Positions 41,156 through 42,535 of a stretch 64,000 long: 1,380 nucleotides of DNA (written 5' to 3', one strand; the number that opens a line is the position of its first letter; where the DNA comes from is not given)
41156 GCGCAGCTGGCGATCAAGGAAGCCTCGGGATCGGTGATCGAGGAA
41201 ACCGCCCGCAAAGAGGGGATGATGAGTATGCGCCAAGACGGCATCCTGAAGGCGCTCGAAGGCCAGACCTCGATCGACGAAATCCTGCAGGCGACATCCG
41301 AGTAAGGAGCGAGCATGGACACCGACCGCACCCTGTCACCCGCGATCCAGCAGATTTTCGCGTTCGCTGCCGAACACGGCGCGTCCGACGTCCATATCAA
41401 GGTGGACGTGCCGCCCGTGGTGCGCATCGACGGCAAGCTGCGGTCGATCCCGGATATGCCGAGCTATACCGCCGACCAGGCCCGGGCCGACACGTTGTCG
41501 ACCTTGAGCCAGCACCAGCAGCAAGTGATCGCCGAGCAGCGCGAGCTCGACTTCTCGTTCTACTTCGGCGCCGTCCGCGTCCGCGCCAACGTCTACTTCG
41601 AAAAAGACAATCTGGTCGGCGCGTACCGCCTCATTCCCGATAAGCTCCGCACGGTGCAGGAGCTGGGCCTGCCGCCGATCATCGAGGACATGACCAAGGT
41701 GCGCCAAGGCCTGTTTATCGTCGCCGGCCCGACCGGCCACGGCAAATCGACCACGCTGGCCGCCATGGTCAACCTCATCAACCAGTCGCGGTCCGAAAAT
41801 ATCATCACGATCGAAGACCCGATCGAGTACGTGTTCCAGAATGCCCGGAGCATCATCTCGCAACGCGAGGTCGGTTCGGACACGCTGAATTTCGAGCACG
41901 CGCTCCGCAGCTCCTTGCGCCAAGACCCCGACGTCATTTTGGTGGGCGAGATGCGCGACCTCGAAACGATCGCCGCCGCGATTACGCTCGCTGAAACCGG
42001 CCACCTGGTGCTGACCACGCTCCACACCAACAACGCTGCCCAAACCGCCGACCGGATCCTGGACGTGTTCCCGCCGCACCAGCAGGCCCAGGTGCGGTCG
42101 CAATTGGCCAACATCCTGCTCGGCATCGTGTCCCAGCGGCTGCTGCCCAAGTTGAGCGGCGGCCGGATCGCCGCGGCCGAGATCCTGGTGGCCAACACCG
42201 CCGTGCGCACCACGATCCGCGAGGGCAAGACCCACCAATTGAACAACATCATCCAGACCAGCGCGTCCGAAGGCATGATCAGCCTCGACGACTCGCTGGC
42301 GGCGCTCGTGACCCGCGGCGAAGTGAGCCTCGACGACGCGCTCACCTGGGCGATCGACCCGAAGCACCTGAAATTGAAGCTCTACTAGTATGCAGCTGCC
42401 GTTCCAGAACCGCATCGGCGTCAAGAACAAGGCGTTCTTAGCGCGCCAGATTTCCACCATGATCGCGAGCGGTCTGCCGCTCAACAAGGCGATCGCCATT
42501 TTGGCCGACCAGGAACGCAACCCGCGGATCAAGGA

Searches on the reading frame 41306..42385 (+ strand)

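Call 103: search_protein_families(library=pfam, proteins=[window:41306-42385:+], max_evalue=0.001)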
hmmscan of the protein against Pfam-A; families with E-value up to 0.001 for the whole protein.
window:41306-42385:+ (360 aa): 2 families
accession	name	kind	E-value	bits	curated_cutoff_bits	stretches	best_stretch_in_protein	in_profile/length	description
PF00437.27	T2SSE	-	1.1e-46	159.7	24.9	1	9-283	7-281/370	Type II/IV secretion system protein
PF25199.1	nSTAND_NTPase5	-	0.00024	21.4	34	1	114-194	22-100/145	Novel STAND NTPase 5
